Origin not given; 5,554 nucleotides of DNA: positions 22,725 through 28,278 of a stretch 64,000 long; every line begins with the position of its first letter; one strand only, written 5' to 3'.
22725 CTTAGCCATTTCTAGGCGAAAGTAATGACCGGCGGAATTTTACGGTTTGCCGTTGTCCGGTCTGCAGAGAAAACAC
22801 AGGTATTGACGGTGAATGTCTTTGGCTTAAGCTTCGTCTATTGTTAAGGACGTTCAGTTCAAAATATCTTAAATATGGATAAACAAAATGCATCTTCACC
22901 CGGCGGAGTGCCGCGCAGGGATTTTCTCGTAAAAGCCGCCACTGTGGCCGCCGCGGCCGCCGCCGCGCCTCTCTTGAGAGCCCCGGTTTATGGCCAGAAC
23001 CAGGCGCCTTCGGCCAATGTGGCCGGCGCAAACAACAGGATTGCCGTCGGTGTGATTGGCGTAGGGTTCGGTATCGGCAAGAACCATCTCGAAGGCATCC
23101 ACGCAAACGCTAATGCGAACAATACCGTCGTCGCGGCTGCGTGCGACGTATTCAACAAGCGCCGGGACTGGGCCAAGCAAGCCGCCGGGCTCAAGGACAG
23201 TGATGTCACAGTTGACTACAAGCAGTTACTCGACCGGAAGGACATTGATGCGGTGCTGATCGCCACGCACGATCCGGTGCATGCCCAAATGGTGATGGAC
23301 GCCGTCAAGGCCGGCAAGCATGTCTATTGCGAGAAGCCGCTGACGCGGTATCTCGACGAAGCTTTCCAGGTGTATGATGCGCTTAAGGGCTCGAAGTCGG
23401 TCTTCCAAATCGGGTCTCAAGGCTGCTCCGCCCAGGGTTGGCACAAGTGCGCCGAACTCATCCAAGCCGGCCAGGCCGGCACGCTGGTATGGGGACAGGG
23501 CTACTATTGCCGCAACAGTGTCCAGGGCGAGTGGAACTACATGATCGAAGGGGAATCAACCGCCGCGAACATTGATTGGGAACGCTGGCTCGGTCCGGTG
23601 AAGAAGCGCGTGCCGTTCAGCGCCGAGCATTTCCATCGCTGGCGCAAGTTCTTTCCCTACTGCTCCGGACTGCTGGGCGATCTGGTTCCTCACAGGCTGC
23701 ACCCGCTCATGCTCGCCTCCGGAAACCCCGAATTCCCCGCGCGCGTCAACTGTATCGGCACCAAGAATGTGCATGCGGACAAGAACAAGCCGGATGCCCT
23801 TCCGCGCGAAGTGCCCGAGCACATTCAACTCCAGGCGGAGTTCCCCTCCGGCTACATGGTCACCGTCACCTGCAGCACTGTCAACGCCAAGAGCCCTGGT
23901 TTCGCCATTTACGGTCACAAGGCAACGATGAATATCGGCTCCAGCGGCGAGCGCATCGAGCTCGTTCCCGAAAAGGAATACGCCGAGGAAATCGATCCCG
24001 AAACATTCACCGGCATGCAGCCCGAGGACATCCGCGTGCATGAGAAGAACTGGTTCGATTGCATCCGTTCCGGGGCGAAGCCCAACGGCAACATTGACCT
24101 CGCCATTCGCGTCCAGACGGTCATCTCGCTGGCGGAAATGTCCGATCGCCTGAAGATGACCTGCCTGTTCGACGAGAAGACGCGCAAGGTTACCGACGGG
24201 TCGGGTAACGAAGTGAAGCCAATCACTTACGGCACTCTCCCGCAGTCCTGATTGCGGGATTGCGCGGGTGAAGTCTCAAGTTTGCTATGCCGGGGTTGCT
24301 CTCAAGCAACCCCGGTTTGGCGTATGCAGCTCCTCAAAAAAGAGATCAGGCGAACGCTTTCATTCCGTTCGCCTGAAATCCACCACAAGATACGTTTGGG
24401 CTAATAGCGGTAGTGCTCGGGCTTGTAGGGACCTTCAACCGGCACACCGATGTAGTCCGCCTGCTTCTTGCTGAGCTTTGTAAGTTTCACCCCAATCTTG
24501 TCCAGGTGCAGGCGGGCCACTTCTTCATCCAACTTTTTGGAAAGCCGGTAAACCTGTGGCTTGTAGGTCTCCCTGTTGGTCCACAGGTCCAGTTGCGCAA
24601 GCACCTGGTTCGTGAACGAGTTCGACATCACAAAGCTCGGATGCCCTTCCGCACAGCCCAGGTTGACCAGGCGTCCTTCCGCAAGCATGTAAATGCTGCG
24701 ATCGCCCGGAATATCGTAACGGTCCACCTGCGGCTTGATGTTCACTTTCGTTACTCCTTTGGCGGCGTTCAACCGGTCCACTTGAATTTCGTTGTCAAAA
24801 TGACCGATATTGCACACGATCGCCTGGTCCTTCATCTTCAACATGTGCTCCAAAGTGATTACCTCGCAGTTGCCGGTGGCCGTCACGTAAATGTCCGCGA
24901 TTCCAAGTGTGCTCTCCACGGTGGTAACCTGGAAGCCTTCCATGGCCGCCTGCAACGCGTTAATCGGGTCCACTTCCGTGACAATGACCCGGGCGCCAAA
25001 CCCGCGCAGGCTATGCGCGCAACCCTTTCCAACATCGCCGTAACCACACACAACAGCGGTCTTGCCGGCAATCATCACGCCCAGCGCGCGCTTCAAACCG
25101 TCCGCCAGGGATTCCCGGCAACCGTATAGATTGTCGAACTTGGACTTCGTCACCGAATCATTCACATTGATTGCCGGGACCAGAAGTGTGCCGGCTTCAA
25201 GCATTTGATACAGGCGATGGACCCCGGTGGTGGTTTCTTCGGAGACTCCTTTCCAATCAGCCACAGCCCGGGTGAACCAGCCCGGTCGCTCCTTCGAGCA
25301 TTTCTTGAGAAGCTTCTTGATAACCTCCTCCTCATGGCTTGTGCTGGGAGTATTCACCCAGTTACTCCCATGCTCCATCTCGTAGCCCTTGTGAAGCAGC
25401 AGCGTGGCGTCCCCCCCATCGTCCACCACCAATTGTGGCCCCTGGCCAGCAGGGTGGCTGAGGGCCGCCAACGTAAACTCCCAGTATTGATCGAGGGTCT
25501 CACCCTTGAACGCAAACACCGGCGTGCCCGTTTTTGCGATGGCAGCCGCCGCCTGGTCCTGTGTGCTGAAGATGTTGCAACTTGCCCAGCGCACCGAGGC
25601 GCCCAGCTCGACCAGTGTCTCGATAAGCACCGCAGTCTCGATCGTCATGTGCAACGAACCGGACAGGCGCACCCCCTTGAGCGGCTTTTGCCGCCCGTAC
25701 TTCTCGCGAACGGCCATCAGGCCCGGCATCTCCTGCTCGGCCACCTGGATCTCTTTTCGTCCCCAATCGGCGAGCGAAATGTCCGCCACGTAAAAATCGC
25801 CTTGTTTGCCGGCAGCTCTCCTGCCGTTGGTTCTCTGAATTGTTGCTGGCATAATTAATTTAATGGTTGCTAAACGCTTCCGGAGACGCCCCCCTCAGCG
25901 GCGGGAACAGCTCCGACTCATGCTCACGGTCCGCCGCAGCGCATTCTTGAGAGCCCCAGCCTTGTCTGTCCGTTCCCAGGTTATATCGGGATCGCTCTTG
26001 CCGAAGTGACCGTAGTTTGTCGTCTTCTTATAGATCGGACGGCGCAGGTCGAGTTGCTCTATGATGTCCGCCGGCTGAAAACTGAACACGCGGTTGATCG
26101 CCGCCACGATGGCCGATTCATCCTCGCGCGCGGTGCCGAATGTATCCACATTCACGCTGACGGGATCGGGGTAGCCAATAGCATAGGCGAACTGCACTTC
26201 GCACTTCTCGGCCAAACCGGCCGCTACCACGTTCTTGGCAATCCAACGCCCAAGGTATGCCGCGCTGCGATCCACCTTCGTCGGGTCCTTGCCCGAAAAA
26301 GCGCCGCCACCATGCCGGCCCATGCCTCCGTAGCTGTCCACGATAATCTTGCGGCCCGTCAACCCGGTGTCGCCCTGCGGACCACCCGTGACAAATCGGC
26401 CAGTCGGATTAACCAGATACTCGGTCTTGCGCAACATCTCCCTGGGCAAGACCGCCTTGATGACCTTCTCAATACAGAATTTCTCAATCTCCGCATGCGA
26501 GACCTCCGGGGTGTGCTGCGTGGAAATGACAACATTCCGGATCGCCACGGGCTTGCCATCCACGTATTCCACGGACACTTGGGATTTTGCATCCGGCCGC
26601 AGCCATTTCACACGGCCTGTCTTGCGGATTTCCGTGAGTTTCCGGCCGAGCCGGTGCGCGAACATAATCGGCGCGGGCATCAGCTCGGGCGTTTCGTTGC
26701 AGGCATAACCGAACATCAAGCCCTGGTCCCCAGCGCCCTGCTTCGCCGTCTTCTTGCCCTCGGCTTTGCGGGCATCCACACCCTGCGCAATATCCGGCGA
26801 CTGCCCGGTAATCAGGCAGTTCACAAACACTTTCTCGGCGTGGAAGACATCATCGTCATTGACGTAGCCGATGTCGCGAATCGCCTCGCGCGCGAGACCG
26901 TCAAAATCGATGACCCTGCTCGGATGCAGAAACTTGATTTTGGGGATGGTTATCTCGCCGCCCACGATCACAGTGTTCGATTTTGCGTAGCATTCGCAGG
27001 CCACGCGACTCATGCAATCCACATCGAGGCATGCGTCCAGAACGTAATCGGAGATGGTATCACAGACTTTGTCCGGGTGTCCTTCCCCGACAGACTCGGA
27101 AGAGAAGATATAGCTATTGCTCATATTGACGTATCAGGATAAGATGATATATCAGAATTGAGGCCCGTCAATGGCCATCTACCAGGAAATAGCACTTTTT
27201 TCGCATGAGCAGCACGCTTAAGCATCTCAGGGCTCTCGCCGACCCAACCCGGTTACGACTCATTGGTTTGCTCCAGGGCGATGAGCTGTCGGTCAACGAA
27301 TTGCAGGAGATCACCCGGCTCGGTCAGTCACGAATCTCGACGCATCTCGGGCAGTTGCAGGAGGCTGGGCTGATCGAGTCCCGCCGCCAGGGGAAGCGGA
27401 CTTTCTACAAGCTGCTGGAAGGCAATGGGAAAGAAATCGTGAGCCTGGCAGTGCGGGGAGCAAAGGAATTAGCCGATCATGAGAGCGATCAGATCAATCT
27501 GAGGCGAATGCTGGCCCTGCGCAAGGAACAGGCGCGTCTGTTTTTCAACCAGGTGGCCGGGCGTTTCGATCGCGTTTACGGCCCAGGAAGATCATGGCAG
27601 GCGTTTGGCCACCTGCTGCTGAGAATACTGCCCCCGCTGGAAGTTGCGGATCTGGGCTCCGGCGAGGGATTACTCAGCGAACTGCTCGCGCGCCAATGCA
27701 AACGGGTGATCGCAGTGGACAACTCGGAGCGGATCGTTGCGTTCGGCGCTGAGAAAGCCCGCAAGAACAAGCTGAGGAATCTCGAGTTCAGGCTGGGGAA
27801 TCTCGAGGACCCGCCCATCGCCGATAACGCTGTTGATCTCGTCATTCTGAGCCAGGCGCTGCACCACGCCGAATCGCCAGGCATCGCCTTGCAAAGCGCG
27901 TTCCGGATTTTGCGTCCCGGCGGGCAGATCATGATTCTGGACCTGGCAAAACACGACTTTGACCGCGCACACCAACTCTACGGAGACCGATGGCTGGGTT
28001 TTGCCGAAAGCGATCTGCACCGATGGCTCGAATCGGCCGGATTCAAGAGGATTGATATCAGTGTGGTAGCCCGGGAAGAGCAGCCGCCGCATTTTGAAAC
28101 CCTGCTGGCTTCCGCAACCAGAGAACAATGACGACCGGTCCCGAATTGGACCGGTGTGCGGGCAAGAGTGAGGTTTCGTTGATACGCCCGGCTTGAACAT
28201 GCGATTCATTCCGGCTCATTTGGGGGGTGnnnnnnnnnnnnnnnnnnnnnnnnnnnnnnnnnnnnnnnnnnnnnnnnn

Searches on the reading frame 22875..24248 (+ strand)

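Call 48: search_protein_families(library=pfam, proteins=[window:22875-24248:+], max_evalue=0.001)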
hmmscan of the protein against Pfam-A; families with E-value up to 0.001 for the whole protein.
window:22875-24248:+ (458 aa): 5 families
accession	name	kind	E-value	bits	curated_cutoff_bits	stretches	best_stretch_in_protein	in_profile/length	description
PF01408.29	GFO_IDH_MocA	-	1.7e-20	74.3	24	1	57-180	2-119/120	Oxidoreductase family, NAD-binding Rossmann fold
PF22725.1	GFO_IDH_MocA_C3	-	6.3e-09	36.3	27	1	252-352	31-123/124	GFO/IDH/MocA C-terminal domain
PF19051.5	GFO_IDH_MocA_C2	-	4.4e-06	26.8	23.3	1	224-292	43-112/254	Oxidoreductase family, C-terminal alpha/beta domain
PF02894.22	GFO_IDH_MocA_C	-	0.0003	21.1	22.9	1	245-425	30-211/218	Oxidoreductase family, C-terminal alpha/beta domain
PF03447.22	NAD_binding_3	-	0.00064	20.9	24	0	66-150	4-85/116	Homoserine dehydrogenase, NAD binding domain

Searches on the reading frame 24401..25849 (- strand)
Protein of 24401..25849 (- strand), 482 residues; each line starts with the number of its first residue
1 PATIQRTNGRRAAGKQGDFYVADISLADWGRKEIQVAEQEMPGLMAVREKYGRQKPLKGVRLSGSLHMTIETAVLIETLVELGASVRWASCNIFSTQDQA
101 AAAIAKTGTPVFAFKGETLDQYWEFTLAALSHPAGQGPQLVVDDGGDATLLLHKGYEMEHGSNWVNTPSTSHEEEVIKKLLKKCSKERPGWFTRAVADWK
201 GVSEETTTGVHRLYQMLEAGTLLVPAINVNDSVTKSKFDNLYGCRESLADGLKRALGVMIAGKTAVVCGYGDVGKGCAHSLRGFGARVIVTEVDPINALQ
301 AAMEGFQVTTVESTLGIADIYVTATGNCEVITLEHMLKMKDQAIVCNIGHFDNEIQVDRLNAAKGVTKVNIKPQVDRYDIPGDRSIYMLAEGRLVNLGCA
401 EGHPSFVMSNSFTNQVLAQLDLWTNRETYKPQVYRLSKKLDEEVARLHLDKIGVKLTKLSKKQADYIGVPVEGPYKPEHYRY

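Call 60: search_protein_families(library=pfam, proteins=[window:24401-25849:-], max_evalue=0.00001)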
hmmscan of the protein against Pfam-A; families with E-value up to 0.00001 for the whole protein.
window:24401-25849:- (482 aa): 3 families
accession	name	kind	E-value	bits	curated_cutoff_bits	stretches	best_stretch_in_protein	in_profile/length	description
PF05221.23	AdoHcyase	-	2.7e-146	486.8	25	1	18-481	1-299/299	S-adenosyl-L-homocysteine hydrolase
PF00670.27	AdoHcyase_NAD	-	5.7e-77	257.8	27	1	240-402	1-162/162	S-adenosyl-L-homocysteine hydrolase, NAD binding domain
PF02826.25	2-Hacid_dh_C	-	6.7e-09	35.8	25.1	1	253-349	27-127/178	D-isomer specific 2-hydroxyacid dehydrogenase, NAD binding domain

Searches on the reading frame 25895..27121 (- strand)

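Call 60: search_protein_families(library=pfam, proteins=[window:25895-27121:-], max_evalue=0.00001)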
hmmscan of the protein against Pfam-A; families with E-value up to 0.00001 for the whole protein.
window:25895-27121:- (408 aa): 3 families
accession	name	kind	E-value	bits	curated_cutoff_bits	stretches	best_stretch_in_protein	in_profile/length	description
PF02773.21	S-AdoMet_synt_C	-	1.1e-65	220.2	25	1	246-384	2-138/138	S-adenosylmethionine synthetase, C-terminal domain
PF02772.21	S-AdoMet_synt_M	-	2.2e-48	163.8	29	1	127-243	1-120/120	S-adenosylmethionine synthetase, central domain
PF00438.25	S-AdoMet_synt_N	-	1.4e-31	109.3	33.1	1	4-109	2-99/99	S-adenosylmethionine synthetase, N-terminal domain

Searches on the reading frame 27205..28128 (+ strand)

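Call 60: search_protein_families(library=pfam, proteins=[window:27205-28128:+], max_evalue=0.00001)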
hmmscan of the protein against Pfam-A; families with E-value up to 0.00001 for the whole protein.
window:27205-28128:+ (308 aa): 10 families
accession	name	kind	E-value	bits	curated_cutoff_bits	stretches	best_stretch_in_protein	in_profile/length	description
PF08241.18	Methyltransf_11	-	1.7e-22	80.3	21.2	1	149-244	2-95/95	Methyltransferase domain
PF13847.12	Methyltransf_31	-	1.5e-20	73.8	27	1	146-250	6-116/145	Methyltransferase domain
PF13649.12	Methyltransf_25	-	3.1e-19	69.9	27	1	147-240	1-97/97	Methyltransferase domain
PF13489.12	Methyltransf_23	-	6.9e-13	49.1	27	1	137-281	12-160/164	Methyltransferase domain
PF01209.24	Ubie_methyltran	-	8.8e-13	48.6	20.1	1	113-259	12-169/233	ubiE/COQ5 methyltransferase family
PF08242.18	Methyltransf_12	-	1.3e-11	45.5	30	1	149-241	2-97/98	Methyltransferase domain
PF01022.26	HTH_5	-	2.3e-11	43.8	22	1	13-59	1-47/47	Bacterial regulatory protein, arsR family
PF12840.13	HTH_20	-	2.8e-10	40.4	27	1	11-60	1-51/51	Helix-turn-helix domain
PF05175.20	MTS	-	8.1e-08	32.5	23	1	137-245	22-139/170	Methyltransferase small domain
PF12802.13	MarR_2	-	7.4e-06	26.5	27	0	14-62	5-55/61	MarR family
